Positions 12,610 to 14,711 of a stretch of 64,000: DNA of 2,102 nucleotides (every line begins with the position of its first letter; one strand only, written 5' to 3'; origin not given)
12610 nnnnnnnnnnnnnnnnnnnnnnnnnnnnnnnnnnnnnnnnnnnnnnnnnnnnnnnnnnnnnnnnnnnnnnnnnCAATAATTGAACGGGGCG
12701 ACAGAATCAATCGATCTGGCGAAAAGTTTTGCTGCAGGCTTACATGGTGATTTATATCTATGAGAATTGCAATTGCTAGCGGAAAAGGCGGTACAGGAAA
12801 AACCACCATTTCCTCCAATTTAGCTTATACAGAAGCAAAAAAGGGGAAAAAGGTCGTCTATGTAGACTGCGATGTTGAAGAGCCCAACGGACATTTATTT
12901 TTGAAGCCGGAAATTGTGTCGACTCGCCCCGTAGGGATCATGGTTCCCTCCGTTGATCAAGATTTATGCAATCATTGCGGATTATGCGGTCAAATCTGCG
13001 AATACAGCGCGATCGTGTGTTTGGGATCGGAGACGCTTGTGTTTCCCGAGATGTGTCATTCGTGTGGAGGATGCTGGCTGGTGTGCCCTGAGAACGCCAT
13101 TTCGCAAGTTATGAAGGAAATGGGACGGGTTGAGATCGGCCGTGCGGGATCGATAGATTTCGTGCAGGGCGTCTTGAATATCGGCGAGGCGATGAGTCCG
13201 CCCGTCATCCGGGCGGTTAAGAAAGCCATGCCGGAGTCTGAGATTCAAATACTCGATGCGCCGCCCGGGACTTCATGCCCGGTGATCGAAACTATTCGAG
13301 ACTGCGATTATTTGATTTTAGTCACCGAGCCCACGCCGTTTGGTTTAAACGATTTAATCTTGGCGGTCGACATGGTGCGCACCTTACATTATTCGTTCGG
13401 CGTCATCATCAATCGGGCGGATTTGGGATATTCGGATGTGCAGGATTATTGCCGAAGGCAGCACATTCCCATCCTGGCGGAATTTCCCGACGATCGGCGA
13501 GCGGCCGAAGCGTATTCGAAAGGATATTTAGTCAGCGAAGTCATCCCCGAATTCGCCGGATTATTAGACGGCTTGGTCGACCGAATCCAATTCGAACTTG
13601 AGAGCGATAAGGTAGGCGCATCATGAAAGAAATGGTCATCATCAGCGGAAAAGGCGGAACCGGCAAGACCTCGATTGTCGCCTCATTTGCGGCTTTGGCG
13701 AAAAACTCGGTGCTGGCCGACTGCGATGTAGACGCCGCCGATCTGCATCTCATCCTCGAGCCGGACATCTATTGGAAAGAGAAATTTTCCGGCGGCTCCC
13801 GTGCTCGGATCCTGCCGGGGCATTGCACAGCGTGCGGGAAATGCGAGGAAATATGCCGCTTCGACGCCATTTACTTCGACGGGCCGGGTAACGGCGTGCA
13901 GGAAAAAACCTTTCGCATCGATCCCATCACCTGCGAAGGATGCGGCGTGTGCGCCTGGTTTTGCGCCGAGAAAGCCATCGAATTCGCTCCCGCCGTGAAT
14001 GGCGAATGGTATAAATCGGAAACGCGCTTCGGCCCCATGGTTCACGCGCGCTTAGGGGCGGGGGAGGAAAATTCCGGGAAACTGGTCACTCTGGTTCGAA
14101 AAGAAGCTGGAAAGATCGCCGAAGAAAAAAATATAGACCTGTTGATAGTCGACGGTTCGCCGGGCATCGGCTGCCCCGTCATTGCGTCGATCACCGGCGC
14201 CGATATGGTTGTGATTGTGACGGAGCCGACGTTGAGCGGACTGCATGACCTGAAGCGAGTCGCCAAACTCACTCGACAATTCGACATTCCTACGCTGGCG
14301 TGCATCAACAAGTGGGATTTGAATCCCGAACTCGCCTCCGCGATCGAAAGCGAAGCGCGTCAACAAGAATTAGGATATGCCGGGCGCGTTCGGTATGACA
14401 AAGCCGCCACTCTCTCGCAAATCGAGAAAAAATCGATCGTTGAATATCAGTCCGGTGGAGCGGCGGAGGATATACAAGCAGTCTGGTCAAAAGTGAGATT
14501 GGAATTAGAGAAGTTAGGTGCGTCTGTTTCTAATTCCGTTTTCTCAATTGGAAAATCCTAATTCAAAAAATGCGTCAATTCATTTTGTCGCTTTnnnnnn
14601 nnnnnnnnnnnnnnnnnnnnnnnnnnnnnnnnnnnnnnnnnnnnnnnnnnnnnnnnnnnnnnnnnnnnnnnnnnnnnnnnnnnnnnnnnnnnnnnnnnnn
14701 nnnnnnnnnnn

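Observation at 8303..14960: Sigma-54-controlled nine-gene module of four NifX-like proteins, DUF89, DUF5320 and two MinD-type ATPases with ferredoxin inserts, outside any nitrogenase context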

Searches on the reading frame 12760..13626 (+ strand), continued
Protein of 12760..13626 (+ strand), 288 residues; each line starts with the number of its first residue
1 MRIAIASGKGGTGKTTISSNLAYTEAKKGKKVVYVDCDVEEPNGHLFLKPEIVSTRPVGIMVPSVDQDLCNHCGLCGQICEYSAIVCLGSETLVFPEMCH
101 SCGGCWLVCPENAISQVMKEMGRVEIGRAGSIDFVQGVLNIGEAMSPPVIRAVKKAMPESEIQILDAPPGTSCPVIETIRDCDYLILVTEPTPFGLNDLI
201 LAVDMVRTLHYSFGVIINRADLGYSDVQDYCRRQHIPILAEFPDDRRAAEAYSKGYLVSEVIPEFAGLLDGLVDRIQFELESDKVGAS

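Call 64: search_protein_families(library=pfam, proteins=[L083:9349-9951:+, L010:8947-9642:+, L087:6238-6822:+, L023:2267-2854:+, L022:4646-5284:-, L080:5178-5726:+, L026:864-1664:+], max_evalue=0.1)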
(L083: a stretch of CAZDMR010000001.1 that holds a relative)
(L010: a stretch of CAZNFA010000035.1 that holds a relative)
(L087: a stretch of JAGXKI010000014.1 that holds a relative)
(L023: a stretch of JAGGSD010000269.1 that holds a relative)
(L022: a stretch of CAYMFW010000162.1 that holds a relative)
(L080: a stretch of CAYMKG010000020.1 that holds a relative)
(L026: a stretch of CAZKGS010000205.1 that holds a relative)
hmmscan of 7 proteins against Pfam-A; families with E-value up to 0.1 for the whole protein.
L083:9349-9951:+ (200 aa): 4 families
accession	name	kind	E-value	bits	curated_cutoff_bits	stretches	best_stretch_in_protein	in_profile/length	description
PF02579.22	Nitro_FeMo-Co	-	1.6e-24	86.5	26.3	1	13-102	2-93/94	Dinitrogenase iron-molybdenum cofactor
PF17253.7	DUF5320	-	1.2e-08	36.5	27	1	120-197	12-99/99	Family of unknown function (DUF5320)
PF22807.2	TrAA12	-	0.059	12.1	30.9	1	116-151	384-419/463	TrAA12-like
PF17230.7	DUF5304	-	0.06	14.1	26.8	0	44-124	55-136/143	Family of unknown function (DUF5304)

L010:8947-9642:+ (231 aa): 2 families
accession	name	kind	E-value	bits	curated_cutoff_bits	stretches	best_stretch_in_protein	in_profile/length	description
PF02579.22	Nitro_FeMo-Co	-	2.9e-23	82.4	26.3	1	13-102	2-93/94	Dinitrogenase iron-molybdenum cofactor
PF17253.7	DUF5320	-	9e-08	33.6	27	1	138-227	14-99/99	Family of unknown function (DUF5320)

L087:6238-6822:+ (194 aa): 3 families
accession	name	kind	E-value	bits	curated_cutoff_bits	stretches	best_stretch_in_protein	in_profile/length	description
PF02579.22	Nitro_FeMo-Co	-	2e-23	83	26.3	1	13-102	2-93/94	Dinitrogenase iron-molybdenum cofactor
PF17253.7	DUF5320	-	1.4e-10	42.7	27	1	114-189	34-99/99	Family of unknown function (DUF5320)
PF05377.16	FlaC_arch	-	0.06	14.2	27.8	0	162-191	6-35/55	Flagella accessory protein C (FlaC)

L023:2267-2854:+ (195 aa): 3 families
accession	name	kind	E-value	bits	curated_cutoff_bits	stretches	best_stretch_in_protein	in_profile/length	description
PF02579.22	Nitro_FeMo-Co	-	6.7e-23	81.3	26.3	1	13-102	2-93/94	Dinitrogenase iron-molybdenum cofactor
PF17253.7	DUF5320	-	3.8e-09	38.1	27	1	103-188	20-98/99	Family of unknown function (DUF5320)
PF13600.11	DUF4140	-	0.082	13.8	27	0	159-193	61-95/98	N-terminal domain of unknown function (DUF4140)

L022:4646-5284:- (212 aa): 3 families
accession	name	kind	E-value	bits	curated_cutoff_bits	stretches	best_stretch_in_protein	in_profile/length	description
PF02579.22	Nitro_FeMo-Co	-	2e-26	92.6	26.3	1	13-102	2-93/94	Dinitrogenase iron-molybdenum cofactor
PF17253.7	DUF5320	-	1.3e-07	33.2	27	1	125-206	9-99/99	Family of unknown function (DUF5320)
PF10678.14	DUF2492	-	0.021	15.5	27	1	7-39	19-51/77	Protein of unknown function (DUF2492)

L080:5178-5726:+ (182 aa): 6 families
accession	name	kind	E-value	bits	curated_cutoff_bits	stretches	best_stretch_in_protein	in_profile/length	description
PF02579.22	Nitro_FeMo-Co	-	1e-24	87.1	26.3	1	13-103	2-94/94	Dinitrogenase iron-molybdenum cofactor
PF17253.7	DUF5320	-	1.4e-09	39.4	27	1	113-174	29-99/99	Family of unknown function (DUF5320)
PF10224.14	DUF2205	-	0.013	16.1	26.7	1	147-177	15-45/75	Short coiled-coil protein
PF03127.19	GAT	-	0.025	15.2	31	0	142-173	18-49/77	GAT domain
PF03853.21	YjeF_N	-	0.081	13.3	24.9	0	95-180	13-93/169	YjeF-related protein N-terminus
PF04977.20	DivIC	-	0.094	13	28.9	0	145-178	21-54/80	Septum formation initiator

L026:864-1664:+ (266 aa): 19 families
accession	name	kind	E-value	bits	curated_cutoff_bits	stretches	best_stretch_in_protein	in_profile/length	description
PF02579.22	Nitro_FeMo-Co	-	6.7e-22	78.1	26.3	1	13-102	2-93/94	Dinitrogenase iron-molybdenum cofactor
PF00037.32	Fer4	-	5.9e-16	58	21.1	2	242-264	2-24/24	4Fe-4S binding domain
PF14697.11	Fer4_21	-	4.6e-12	46.3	35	2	207-237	28-59/59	4Fe-4S dicluster domain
PF12838.12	Fer4_7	-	3.4e-10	40.7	27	2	220-262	2-52/52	4Fe-4S dicluster domain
PF12837.12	Fer4_6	-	7.7e-10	38.7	25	2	241-263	2-24/24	4Fe-4S binding domain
PF25160.1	LdpA_Fe-S-bd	-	1.4e-09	38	27.6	2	226-265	9-45/49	LdpA Fe-S cluster-binding domain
PF12797.12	Fer4_2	-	3.4e-09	36.5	24.5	2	242-259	4-21/22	4Fe-4S binding domain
PF13237.11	Fer4_10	-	7.4e-09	35.9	25.5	3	215-259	4-53/53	4Fe-4S dicluster domain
PF13187.11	Fer4_9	-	1.8e-08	34.7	27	1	219-263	1-52/52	4Fe-4S dicluster domain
PF13484.11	Fer4_16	-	5.9e-07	30.6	30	3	219-248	1-29/66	4Fe-4S double cluster binding domain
PF17253.7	DUF5320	-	6.4e-07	30.9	27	1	123-204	13-99/99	Family of unknown function (DUF5320)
PF12800.12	Fer4_4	-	1.9e-06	28.1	24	2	246-259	2-15/17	4Fe-4S binding domain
PF13183.11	Fer4_8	-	4.3e-06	27.6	27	1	207-233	46-67/68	4Fe-4S dicluster domain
PF17179.9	Fer4_22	-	5.9e-06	27.5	27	1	195-233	59-94/95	4Fe-4S dicluster domain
PF12798.12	Fer4_3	-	2e-05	25.5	27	2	220-234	1-15/15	4Fe-4S binding domain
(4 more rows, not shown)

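Call 77: search_protein_families(library=ncbifam, proteins=[L035:11004-12059:+, L004:15050-16015:+, L004:13079-13927:+, L004:12394-13050:+, L005:13021-13479:+, L005:11789-12670:+, L005:8667-9287:+], max_evalue=0.00001)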
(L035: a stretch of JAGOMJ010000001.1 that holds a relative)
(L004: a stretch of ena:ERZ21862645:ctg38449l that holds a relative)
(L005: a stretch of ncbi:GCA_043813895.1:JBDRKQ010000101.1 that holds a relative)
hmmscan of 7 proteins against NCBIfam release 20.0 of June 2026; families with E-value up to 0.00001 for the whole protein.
L035:11004-12059:+ (351 aa): 13 families
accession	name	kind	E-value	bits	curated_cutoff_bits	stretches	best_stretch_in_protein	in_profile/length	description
TIGR04317.1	W_rSAM_matur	equivalog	1.3e-13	50.8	380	1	65-244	12-184/349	tungsten cofactor oxidoreductase radical SAM maturase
TIGR02668.1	moaA_archaeal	equivalog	1.7e-11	43.6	325.25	1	64-241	17-183/303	GTP 3',8-cyclase MoaA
NF038283.1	viperin_w_prok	equivalog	6e-11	42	180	1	65-193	10-141/281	viperin family antiviral radical SAM protein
NF001199.0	PRK00164.2-1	equivalog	9.8e-11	41.3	231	1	64-236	19-180/308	GTP 3',8-cyclase MoaA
TIGR02666.1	moaA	equivalog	6.5e-10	38.5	284.05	1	66-237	19-186/336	GTP 3',8-cyclase MoaA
NF053743.1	LipS2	equivalog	2.2e-08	33.9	270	1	65-241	31-197/292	LipS2 family lipoyl synthase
TIGR03972.1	rSAM_TYW1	equivalog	2.5e-08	33.4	317.95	1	102-228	112-232/297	4-demethylwyosine synthase TYW1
TIGR04038.1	tatD_link_rSAM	subfamily_domain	3e-08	33.7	129.7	1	65-218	16-171/192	TatD family nuclease-associated radical SAM protein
TIGR04100.1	rSAM_pair_X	hypoth_equivalog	1.4e-07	31.3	262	1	66-199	17-157/197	TIGR04100 family radical SAM protein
TIGR04251.1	SCM_rSAM_ScmF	equivalog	4.4e-06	26.3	400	1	67-244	14-182/353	SynChlorMet cassette radical SAM/SPASM protein ScmF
TIGR03963.1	rSAM_QueE_Clost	equivalog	4.5e-06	26.5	260.1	1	62-173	24-131/219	putative 7-carboxy-7-deazaguanine synthase QueE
TIGR04321.1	spiroSPASM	subfamily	4.9e-06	25.5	250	1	64-239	238-410/510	spiro-SPASM protein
TIGR02495.1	NrdG2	equivalog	6.6e-06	25.6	131.15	0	65-164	24-113/193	anaerobic ribonucleoside-triphosphate reductase activating protein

L004:15050-16015:+ (321 aa): 10 families
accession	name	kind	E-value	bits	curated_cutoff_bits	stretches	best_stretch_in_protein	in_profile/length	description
TIGR04317.1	W_rSAM_matur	equivalog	6.6e-11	41.9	380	1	36-177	12-145/349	tungsten cofactor oxidoreductase radical SAM maturase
NF038283.1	viperin_w_prok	equivalog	9.1e-11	41.4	180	1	36-158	10-131/281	viperin family antiviral radical SAM protein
TIGR03972.1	rSAM_TYW1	equivalog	3.5e-10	39.5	317.95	1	72-174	111-209/297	4-demethylwyosine synthase TYW1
TIGR02666.1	moaA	equivalog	1e-08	34.6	284.05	1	37-189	19-168/336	GTP 3',8-cyclase MoaA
TIGR02668.1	moaA_archaeal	equivalog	1.1e-08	34.5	325.25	1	36-225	18-193/303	GTP 3',8-cyclase MoaA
TIGR02493.1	PFLA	equivalog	7.7e-08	32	231.75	1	36-207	23-187/235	pyruvate formate-lyase-activating protein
TIGR02495.1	NrdG2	equivalog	9.9e-08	31.5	131.15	1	36-137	24-114/193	anaerobic ribonucleoside-triphosphate reductase activating protein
TIGR03365.1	Bsubt_queE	equivalog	7.8e-07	28.8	206.1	1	37-122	31-112/238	7-carboxy-7-deazaguanine synthase QueE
TIGR03963.1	rSAM_QueE_Clost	equivalog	2.4e-06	27.4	260.1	1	33-154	24-140/219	putative 7-carboxy-7-deazaguanine synthase QueE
NF001199.0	PRK00164.2-1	equivalog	8.9e-06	25.1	231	0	35-155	19-132/308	GTP 3',8-cyclase MoaA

L004:13079-13927:+ (282 aa): 4 families
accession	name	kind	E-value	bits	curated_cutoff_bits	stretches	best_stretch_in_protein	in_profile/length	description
TIGR02651.1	RNase_Z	equivalog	1.2e-07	31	292.95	1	28-79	20-69/302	ribonuclease Z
NF008580.0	PRK11539.1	equivalog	6.5e-07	28.1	969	1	24-92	511-584/758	ComEC family protein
NF000801.0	PRK00055.1-3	equivalog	1.3e-06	27.7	252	1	27-78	21-70/307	ribonuclease Z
NF041257.1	GntH_guanitoxin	equivalog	8.1e-06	24.9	333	0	34-79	42-85/374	guanitoxin biosynthesis MBL fold metallo-hydrolase GntH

L004:12394-13050:+ (218 aa): 1 family
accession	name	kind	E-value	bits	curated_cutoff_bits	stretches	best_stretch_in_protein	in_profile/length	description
TIGR00104.1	tRNA_TsaA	equivalog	2.9e-44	150.7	93.25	1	71-204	2-138/143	tRNA (N6-threonylcarbamoyladenosine(37)-N6)-methyltransferase TrmO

L005:13021-13479:+ (152 aa): 1 family
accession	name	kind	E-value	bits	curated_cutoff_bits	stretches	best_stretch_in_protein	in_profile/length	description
TIGR00369.1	unchar_dom_1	domain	4.4e-07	30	36.6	1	33-108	7-82/117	hotdog fold thioesterase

L005:11789-12670:+ (293 aa): 15 families
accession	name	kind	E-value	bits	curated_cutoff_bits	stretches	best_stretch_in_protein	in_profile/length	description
NF041136.1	MrpORP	equivalog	2.8e-118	395.4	450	1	28-289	1-261/365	iron-sulfur cluster carrier protein MrpORP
NF008669.0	PRK11670.1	equivalog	7.2e-65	219.3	348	1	34-279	109-352/369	iron-sulfur cluster carrier protein ApbC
TIGR01969.1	minD_arch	subfamily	1.1e-24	87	201.75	1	36-280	4-234/251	cell division ATPase MinD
TIGR01968.1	minD_bact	equivalog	1.1e-22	80.7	212.9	2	35-86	4-55/261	septum site-determining protein MinD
NF008079.0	PRK10818.1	equivalog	1.8e-12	47.2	508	1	35-86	5-56/270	septum site-determining protein MinD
NF041546.1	ParA_partition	equivalog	9e-12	45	180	1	37-71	4-38/203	ParA family partition ATPase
NF047398.1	AAA_KGGVGR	domain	2.4e-10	41.1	90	1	38-86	8-56/190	KGGVGR-motif variant AAA ATPase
NF053622.1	ATPseBagAMYCTU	equivalog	5.3e-09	35.9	400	1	32-70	6-44/325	ATPase BagA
TIGR03018.1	pepcterm_TyrKin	hypoth_equivalog_domain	1e-08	34.8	230.65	1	25-85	28-89/207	XrtA-associated tyrosine autokinase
TIGR04291.1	arsen_driv_ArsA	equivalog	4.1e-08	32.4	650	1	11-67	297-354/565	arsenical pump-driving ATPase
TIGR01007.1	eps_fam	subfamily_domain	7.4e-07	28.9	108.05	0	33-76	18-61/204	polysaccharide biosynthesis tyrosine autokinase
TIGR03371.1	cellulose_yhjQ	equivalog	1.6e-06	27.8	157.85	1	35-72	4-41/246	cellulose biosynthesis protein BcsQ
NF033200.1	F430_CfbC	exception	5.2e-06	26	402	0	36-80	3-47/260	Ni-sirohydrochlorin a,c-diamide reductive cyclase ATP-dependent reductase subunit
TIGR03029.1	EpsG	equivalog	6e-06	25.6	313.8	0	31-183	102-252/274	chain length determinant protein tyrosine kinase EpsG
TIGR03815.1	CpaE_hom_Actino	equivalog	6.1e-06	25.6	154.45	0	26-85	105-164/340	septum site-determining protein Ssd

L005:8667-9287:+ (206 aa): 0 families

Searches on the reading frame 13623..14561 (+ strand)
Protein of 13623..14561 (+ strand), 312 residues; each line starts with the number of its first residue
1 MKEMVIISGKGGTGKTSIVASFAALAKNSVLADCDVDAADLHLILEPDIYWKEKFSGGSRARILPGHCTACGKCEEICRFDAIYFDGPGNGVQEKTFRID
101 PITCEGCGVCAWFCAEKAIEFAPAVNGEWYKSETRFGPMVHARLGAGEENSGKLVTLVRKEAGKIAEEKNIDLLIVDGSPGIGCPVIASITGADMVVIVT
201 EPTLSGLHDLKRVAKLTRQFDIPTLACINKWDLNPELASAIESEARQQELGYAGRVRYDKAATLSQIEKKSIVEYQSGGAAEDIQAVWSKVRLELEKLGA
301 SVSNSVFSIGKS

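Call 3: search_protein_families(library=pfam, proteins=[window:13623-14561:+], max_evalue=0.01)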
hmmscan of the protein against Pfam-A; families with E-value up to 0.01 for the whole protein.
window:13623-14561:+ (312 aa): 16 families
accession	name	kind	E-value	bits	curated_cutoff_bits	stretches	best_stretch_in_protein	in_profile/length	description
PF12838.12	Fer4_7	-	2.6e-08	34.7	27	1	67-117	1-51/52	4Fe-4S dicluster domain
PF01656.29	CbiA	-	5.4e-08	33.3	25.4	1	5-266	2-119/125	CobQ/CobB/MinD/ParA nucleotide binding domain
PF10609.15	ParA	-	6.5e-08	32.7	27.1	1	169-229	110-172/246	NUBPL iron-transfer P-loop NTPase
PF00037.32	Fer4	-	1.1e-07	31.8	21.1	1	63-84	3-24/24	4Fe-4S binding domain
PF13237.11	Fer4_10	-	2.9e-06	27.5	25.5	0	98-124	3-31/53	4Fe-4S dicluster domain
PF13614.12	AAA_31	-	3.4e-05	24.3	27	0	168-216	115-163/177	AAA domain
PF12837.12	Fer4_6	-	9.2e-05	22.7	25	0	68-83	9-24/24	4Fe-4S binding domain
PF13187.11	Fer4_9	-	0.00017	22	27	1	67-119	1-52/52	4Fe-4S dicluster domain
PF13183.11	Fer4_8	-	0.00048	21.1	27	0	61-79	47-65/68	4Fe-4S dicluster domain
PF14697.11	Fer4_21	-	0.00056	20.4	35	1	61-120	1-58/59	4Fe-4S dicluster domain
PF12797.12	Fer4_2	-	0.00074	19.8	24.5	0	64-78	6-20/22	4Fe-4S binding domain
PF13191.12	AAA_16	-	0.0014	19.6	32.6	1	3-35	25-61/167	AAA ATPase domain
PF13484.11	Fer4_16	-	0.0027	18.9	30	0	67-84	1-18/66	4Fe-4S double cluster binding domain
PF03193.22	RsgA_GTPase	-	0.0051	17.1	30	0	186-254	19-86/174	RsgA GTPase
PF20720.3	nSTAND3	-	0.0072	16.5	27.2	0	2-28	17-43/155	Novel STAND NTPase 3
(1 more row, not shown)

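Call 4: search_protein_families(library=ncbifam, proteins=[window:13623-14561:+], max_evalue=0.01)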
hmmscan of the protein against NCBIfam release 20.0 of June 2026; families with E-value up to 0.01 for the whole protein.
window:13623-14561:+ (312 aa): 40 families (the best 25 are shown)
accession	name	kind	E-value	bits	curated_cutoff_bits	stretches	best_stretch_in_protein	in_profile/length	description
TIGR01969.1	minD_arch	subfamily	9.8e-13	47.8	201.75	2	4-46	3-49/251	cell division ATPase MinD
NF041891.1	hdrA_Methbact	equivalog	8.8e-11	40.7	1300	1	63-129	569-628/762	ferredoxin:CoB-CoM heterodisulfide reductase subunit HdrA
TIGR01968.1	minD_bact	equivalog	2e-10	40.4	212.9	2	169-222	110-163/261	septum site-determining protein MinD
NF041136.1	MrpORP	equivalog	3.4e-09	36.5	450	1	169-228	113-174/365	iron-sulfur cluster carrier protein MrpORP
NF041546.1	ParA_partition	equivalog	1.4e-08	34.6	180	1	159-289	67-202/203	ParA family partition ATPase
NF040770.1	hetero_SS_HdrA2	exception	1.8e-08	33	1100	1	61-122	572-626/777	CoB-CoM heterodisulfide reductase HdrA2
NF042909.1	FMH_DH_FwdF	exception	1.7e-07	30.7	375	1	66-121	257-313/336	tungsten-dependent formylmethanofuran dehydrogenase subunit FwdF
NF045480.1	FdxA_Actino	equivalog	2.7e-07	30.8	125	1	55-86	27-58/107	ferredoxin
NF041778.1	hetero_SS_HdrA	equivalog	9.6e-07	27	1400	1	65-121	586-635/771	ferredoxin:CoB-CoM heterodisulfide reductase subunit HdrA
TIGR01971.1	NuoI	subfamily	1.4e-06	27.9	113.05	1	65-124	39-103/121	NADH-quinone oxidoreductase, chain I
TIGR02179.1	PorD_KorD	subfamily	1.3e-05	25.2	60.05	1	67-122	26-75/78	2-oxoacid:acceptor oxidoreductase, delta subunit, pyruvate/2-ketoisovalerate family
NF005503.0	PRK07118.1-2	equivalog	2.4e-05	23.7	252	1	68-125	140-190/292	RnfABCDGE type electron transport complex subunit B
NF008079.0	PRK10818.1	equivalog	2.9e-05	23.5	508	0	4-45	5-50/270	septum site-determining protein MinD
NF043069.1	T4HPD_activ_SAM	equivalog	9.9e-05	21.8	425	1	67-121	52-99/299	trans-4-hydroxy-L-proline dehydratase activase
TIGR00402.1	napF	equivalog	0.00013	21.9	102.2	1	63-130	32-93/149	ferredoxin-type protein NapF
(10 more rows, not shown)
